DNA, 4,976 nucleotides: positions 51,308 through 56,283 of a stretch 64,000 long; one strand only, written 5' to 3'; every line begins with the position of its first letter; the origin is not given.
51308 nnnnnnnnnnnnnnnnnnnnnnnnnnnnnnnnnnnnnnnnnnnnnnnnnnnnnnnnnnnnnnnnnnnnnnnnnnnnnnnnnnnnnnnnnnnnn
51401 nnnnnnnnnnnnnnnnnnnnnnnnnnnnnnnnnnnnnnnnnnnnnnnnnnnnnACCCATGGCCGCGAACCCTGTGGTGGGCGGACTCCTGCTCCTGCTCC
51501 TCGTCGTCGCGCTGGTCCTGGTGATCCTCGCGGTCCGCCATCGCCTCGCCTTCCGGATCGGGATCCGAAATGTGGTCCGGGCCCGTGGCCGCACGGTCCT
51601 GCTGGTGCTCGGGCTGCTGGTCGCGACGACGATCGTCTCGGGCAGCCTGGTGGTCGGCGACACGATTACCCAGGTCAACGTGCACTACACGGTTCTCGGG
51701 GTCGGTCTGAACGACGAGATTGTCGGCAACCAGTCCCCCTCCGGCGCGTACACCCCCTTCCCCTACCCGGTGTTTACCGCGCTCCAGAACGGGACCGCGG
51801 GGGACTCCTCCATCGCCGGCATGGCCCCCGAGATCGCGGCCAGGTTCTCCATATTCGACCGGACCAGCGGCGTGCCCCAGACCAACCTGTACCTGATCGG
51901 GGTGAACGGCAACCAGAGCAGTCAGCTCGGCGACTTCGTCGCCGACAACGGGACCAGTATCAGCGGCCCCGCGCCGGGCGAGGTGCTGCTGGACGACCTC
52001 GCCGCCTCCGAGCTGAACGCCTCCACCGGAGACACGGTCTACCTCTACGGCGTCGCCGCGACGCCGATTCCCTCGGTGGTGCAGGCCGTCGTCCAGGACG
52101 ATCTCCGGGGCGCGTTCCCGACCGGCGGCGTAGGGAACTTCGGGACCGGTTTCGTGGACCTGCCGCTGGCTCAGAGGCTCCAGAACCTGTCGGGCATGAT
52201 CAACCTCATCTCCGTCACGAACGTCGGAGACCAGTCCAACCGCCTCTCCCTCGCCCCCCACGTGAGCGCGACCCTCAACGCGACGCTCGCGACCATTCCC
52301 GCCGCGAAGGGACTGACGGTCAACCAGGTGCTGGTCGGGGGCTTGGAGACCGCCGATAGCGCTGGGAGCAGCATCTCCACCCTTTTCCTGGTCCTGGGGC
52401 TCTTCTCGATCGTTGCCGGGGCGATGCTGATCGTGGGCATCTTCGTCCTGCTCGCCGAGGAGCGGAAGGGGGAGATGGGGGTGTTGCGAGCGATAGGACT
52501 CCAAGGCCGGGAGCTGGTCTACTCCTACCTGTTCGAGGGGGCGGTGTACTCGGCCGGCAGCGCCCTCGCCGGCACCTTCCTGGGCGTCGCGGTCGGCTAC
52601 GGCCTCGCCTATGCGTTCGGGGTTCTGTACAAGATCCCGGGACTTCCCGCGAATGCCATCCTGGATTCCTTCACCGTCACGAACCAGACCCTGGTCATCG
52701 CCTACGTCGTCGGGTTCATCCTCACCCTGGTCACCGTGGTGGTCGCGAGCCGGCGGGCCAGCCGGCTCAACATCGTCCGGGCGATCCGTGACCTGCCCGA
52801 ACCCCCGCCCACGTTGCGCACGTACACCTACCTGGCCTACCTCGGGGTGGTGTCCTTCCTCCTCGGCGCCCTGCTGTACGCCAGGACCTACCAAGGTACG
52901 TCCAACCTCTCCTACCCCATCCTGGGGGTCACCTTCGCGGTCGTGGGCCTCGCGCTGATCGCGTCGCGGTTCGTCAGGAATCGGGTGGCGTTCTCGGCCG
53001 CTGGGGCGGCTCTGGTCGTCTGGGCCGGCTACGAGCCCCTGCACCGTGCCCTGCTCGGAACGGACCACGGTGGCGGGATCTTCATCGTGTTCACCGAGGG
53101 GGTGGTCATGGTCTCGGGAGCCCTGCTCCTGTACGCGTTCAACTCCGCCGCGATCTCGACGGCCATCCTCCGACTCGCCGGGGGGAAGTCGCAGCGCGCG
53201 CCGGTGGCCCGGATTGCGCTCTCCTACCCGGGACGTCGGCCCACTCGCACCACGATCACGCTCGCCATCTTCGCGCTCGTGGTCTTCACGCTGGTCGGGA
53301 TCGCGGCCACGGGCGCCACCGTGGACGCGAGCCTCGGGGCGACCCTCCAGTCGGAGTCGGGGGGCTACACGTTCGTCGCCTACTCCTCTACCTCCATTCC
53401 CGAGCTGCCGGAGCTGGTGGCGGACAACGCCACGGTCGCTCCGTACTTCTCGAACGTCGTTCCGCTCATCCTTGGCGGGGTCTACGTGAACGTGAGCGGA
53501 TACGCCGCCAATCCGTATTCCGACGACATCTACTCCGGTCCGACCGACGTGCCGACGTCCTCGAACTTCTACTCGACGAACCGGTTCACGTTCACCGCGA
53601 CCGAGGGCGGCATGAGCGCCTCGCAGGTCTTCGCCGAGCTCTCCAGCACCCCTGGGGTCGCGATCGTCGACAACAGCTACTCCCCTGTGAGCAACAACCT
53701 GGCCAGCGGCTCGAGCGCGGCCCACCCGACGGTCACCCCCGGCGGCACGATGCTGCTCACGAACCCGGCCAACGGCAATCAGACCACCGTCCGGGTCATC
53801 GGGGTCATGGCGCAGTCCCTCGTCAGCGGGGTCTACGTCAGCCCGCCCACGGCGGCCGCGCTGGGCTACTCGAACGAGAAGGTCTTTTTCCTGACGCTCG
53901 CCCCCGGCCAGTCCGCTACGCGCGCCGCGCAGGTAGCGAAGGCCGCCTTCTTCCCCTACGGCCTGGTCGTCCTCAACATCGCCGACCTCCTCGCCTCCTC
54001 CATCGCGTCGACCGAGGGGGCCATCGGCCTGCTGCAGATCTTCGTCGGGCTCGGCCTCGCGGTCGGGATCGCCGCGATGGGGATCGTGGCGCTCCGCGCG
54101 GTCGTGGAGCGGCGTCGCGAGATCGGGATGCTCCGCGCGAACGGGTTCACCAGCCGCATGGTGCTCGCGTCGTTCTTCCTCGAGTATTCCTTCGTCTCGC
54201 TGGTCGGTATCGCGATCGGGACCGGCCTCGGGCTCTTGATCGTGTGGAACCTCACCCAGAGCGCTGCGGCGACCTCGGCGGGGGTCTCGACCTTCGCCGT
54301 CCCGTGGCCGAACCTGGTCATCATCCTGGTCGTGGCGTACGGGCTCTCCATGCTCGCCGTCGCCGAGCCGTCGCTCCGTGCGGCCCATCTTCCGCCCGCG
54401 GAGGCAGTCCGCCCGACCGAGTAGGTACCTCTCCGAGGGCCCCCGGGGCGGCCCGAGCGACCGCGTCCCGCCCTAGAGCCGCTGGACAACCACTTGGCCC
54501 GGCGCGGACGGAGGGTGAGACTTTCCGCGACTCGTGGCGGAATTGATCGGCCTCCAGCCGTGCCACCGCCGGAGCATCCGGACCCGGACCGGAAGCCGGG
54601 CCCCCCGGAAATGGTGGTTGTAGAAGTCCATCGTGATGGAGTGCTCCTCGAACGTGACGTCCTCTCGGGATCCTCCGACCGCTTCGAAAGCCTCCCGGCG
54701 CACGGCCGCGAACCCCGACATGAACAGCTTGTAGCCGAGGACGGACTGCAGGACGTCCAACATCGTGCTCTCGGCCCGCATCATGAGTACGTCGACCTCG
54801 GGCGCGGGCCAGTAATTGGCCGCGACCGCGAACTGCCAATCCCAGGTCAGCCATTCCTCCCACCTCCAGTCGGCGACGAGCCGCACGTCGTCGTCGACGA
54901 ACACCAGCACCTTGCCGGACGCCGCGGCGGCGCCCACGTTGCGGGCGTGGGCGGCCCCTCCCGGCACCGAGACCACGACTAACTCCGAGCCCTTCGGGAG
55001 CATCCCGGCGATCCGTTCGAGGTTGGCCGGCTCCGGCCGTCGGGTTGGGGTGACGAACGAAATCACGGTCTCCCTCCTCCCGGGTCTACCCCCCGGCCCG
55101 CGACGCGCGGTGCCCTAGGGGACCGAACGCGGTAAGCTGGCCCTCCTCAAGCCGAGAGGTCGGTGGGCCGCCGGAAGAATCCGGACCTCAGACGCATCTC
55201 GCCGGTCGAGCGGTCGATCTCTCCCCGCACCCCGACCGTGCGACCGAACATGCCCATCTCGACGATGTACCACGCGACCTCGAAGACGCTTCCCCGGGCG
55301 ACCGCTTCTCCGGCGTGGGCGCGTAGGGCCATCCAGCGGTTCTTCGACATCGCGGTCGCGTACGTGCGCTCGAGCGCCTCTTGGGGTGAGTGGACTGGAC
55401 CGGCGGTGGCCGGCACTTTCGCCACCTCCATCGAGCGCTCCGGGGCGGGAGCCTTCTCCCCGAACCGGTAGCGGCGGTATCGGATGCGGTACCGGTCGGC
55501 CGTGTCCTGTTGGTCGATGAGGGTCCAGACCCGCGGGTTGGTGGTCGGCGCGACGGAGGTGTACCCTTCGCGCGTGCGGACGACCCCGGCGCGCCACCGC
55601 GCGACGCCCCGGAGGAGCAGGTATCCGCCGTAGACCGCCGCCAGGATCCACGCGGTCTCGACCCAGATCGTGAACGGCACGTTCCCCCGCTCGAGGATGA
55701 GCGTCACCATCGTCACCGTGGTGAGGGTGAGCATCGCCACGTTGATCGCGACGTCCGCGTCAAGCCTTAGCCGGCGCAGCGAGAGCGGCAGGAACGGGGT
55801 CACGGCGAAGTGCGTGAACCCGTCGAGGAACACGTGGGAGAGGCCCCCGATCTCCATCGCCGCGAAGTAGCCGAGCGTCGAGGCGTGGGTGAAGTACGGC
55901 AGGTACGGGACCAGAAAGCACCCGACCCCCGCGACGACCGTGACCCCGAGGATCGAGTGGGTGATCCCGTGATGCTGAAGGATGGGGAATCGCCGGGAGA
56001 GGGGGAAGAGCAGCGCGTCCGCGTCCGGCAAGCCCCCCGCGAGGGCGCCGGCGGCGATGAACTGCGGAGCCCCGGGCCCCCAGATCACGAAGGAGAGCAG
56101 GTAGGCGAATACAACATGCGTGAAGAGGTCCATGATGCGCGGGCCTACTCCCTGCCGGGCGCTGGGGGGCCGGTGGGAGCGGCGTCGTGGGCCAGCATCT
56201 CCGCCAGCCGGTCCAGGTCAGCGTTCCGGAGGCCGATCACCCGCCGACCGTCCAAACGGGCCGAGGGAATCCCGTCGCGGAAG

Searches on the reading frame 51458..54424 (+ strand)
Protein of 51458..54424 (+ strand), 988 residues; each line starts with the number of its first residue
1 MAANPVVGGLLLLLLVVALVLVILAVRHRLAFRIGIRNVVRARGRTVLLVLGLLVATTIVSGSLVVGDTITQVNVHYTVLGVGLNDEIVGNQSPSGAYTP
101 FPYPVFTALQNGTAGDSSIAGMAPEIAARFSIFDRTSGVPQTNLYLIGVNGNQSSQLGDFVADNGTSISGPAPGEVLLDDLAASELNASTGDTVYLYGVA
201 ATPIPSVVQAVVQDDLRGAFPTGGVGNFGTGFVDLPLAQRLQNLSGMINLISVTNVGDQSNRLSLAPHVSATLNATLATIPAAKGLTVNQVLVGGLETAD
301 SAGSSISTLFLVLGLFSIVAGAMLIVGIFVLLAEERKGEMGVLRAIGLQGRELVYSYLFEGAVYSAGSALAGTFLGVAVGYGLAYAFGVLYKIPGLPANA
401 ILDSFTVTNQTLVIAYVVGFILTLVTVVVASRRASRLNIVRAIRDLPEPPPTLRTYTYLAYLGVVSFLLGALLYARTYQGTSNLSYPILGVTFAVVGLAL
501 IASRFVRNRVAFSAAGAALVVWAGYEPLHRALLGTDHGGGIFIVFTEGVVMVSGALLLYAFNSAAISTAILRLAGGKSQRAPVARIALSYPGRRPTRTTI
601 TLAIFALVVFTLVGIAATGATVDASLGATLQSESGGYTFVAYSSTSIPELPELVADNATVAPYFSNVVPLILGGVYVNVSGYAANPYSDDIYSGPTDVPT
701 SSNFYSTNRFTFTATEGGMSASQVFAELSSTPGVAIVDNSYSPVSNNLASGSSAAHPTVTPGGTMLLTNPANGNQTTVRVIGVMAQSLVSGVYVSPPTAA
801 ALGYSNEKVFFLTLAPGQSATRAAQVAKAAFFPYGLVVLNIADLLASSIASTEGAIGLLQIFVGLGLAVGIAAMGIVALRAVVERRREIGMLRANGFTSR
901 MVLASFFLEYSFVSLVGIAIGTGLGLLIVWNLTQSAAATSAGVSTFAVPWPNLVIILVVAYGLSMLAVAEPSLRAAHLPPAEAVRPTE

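Call 74: search_protein_families(library=pfam, proteins=[window:51458-54424:+], max_evalue=0.00001)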
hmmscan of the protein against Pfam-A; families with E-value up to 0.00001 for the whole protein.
window:51458-54424:+ (988 aa): 1 family
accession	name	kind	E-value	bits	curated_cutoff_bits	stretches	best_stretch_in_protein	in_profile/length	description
PF02687.27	FtsX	-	1.2e-25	90.4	25.5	2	861-980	2-120/120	FtsX-like permease C-terminal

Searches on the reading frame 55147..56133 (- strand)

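Call 74: search_protein_families(library=pfam, proteins=[window:55147-56133:-], max_evalue=0.00001)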
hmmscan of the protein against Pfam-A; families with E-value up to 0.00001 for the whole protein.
window:55147-56133:- (328 aa): 1 family
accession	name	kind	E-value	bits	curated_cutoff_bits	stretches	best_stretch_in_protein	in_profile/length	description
PF04307.19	YdjM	-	2e-17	63.7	29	1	1-173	1-167/176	YdjM inner membrane protein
